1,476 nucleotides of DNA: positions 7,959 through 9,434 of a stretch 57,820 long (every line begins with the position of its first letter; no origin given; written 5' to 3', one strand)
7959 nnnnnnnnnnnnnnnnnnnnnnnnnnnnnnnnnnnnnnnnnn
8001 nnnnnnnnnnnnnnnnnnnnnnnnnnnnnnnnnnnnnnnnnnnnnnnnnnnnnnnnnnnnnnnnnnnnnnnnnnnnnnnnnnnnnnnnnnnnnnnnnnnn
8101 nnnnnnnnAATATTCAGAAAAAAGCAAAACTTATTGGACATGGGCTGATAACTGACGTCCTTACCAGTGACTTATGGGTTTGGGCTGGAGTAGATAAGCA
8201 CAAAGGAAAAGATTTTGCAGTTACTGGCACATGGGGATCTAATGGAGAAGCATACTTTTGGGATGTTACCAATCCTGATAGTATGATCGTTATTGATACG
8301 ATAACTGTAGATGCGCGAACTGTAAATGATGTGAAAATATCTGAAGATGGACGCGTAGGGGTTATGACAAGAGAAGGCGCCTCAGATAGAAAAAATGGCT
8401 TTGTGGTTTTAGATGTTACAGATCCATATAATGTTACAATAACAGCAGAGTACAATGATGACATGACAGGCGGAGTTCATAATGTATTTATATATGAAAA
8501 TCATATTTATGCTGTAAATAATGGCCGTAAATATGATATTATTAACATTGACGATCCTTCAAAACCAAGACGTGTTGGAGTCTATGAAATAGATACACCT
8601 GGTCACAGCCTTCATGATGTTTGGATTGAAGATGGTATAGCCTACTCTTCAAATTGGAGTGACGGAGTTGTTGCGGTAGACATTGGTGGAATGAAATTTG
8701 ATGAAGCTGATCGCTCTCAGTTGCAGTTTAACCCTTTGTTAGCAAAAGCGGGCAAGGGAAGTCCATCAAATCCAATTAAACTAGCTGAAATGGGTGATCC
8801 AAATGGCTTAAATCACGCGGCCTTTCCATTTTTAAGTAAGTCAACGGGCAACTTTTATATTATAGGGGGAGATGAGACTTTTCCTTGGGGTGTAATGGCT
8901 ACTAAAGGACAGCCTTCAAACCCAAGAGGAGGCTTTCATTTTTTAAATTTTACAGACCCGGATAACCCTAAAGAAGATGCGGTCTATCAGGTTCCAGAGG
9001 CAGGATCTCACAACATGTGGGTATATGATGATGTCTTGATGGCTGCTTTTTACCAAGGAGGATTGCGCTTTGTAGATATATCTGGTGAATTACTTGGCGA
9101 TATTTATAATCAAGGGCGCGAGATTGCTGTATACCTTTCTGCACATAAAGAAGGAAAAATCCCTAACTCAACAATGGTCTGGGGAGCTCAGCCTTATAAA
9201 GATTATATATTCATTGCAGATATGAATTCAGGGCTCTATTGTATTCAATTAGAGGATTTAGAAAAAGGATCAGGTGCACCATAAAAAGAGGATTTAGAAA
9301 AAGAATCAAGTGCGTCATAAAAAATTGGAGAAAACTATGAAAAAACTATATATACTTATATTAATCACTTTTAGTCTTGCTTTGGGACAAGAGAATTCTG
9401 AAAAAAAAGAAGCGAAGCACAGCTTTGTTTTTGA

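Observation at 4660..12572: Same-strand block of exported proteins looks like an undescribed extracytoplasmic redox/copper module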

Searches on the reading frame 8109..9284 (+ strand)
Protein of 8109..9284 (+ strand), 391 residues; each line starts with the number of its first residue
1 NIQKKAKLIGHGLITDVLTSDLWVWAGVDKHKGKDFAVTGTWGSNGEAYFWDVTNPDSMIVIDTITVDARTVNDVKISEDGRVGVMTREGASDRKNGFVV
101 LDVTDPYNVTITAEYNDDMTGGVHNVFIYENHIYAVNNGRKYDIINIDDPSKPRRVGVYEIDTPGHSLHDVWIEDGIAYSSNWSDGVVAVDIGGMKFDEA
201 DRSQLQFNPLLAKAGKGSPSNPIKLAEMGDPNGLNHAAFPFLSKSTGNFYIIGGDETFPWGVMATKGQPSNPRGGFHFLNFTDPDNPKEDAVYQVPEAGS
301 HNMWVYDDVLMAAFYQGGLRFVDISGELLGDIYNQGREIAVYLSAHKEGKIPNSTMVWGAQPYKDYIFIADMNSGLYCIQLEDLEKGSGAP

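Call 58: search_protein_representatives(protein=window:8109-9284:+)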
Query: 391 residues. Proteins with E-value up to 0.001 (for the whole library): 5521; up to 1e-10: 1216; up to 1e-30: 146. The best 150 are listed.
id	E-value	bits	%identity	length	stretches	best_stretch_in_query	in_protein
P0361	3.4e-148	510.3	58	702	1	1-386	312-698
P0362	2.6e-137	474.4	59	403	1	2-382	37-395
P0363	6.3e-133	460.0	63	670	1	7-381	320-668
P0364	3.2e-124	431.3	56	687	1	4-381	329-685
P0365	3.8e-119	414.6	54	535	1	1-381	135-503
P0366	1.7e-112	392.7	53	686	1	2-381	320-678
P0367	1.7e-111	389.4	51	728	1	7-389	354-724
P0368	1.5e-110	386.3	52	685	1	1-384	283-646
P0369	1.6e-94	333.6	48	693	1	4-386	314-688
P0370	2.1e-93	329.9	61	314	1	4-274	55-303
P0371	4.1e-89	315.7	48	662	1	4-382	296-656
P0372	5.9e-89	315.2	45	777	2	1-261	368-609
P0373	5.6e-87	308.7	57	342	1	60-328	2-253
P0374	2.7e-84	299.9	48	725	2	4-194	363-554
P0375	5.6e-82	292.2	43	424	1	8-381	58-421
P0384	3.4e-76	273.1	41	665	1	4-381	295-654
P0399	5.8e-65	236.2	40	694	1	14-381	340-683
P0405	3.8e-60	220.3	38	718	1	8-391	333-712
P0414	3.6e-53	197.3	35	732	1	4-382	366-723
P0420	9.7e-51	189.3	35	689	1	2-381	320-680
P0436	5.0e-43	163.9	37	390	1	18-379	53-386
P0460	9.7e-37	143.2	31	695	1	45-382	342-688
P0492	8.3e-32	127.0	30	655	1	29-385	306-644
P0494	1.0e-31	126.6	34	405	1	10-382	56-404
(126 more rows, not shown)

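Call 77: list_cluster_members(proteins=[P0375, P0384, P0399, P0405, P0414, P0420, P0436, P0460, P0492, P0494])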
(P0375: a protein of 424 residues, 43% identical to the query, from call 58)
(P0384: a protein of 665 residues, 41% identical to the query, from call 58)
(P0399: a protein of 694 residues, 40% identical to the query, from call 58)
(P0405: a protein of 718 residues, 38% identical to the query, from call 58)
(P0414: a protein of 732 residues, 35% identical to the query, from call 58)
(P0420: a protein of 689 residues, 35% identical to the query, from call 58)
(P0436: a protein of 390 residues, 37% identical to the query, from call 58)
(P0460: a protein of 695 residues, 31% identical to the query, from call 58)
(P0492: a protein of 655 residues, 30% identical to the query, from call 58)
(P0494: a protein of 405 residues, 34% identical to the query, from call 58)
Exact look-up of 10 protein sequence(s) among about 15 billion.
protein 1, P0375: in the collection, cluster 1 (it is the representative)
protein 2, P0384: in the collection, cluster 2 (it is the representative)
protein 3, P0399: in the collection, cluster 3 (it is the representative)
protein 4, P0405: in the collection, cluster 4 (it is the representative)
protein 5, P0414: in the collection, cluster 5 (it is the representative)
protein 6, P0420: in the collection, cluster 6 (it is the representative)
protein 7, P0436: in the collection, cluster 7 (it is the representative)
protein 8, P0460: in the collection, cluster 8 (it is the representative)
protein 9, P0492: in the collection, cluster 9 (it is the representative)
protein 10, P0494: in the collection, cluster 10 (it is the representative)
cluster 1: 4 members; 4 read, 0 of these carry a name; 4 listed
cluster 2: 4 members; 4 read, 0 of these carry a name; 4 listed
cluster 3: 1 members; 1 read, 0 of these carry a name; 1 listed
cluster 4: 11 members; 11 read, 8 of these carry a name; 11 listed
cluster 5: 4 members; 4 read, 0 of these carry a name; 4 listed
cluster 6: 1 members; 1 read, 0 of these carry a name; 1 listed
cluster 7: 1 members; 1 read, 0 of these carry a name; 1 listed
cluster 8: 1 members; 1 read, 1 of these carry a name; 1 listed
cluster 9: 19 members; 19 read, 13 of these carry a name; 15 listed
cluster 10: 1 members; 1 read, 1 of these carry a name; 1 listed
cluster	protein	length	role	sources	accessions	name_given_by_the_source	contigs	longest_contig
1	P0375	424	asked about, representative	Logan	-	-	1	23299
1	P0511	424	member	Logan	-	-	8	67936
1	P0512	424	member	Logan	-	-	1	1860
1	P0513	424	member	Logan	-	-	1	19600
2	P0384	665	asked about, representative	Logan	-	-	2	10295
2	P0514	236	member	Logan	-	-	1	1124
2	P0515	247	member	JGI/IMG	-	-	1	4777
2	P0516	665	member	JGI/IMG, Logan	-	-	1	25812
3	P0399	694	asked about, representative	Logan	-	-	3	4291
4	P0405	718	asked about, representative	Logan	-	-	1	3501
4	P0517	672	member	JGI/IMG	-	hypothetical protein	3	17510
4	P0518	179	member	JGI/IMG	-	hypothetical protein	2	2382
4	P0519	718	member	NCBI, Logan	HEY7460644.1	MAG TPA: Ig-like domain-containing protein [Gemmatimonadota bacterium]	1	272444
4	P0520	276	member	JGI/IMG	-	hypothetical protein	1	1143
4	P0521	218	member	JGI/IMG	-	hypothetical protein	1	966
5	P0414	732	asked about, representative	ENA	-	-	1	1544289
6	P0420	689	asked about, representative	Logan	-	-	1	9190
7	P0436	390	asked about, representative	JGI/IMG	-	-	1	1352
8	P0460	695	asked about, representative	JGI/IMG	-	hypothetical protein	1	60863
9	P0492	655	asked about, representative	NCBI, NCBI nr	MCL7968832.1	MAG: hypothetical protein M8867_04310 [marine benthic group bacterium] | hypothetical protein [Gemmatimonadota bacterium]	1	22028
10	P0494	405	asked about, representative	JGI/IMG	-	hypothetical protein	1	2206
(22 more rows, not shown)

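Call 79: search_solved_structures(query=A5, max_evalue=10, show_alignments=0)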
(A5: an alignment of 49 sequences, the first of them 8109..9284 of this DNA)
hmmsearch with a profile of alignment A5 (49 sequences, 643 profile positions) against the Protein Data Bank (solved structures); distinct sequences matched with E-value up to 10: 34.
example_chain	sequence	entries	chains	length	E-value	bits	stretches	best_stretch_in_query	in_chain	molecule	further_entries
9pt5_A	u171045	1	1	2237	9.1e-23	83.8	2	30-278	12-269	Teneurin-like protein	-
9ifo_A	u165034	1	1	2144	1.2e-21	80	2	30-205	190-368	Teneurin-Like Protein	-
9hcj_10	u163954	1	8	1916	7.9e-13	50.9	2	64-141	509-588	Nucleoporin 210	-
5hrm_A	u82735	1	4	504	1.1e-11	47.1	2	312-444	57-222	Haloalkylphosphorus hydrolase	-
5ioj_A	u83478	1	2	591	2.3e-11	46.1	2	312-443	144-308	Haloalkylphosphorus hydrolase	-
8gyr_B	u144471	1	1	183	3e-11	45.7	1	29-189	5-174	LigA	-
8gyr_A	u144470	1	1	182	3.2e-11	45.6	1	29-189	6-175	Leptospira Immunoglobulin-like protein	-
4uj6_A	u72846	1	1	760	3.2e-11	45.6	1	42-279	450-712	SURFACE LAYER PROTEIN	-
5ftx_A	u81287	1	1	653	3.7e-11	45.4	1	40-282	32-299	SURFACE LAYER PROTEIN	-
7x30_P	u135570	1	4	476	3.7e-11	45.4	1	27-200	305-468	Hoc-like protein ORF90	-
4uic_A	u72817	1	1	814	4.9e-11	45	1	41-282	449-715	SURFACE LAYER PROTEIN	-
4uid_A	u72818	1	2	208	5e-11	45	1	39-195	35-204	SURFACE LAYER PROTEIN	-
9cuy_c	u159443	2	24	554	8.6e-09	37.6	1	22-200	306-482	Short tail fiber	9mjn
7quz_AAA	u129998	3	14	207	2.7e-08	36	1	26-118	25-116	Beta-1,3-glucanase bglH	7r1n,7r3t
4e9l_A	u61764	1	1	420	2.1e-07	33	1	43-272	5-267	Attaching and effacing protein, pathogenesis factor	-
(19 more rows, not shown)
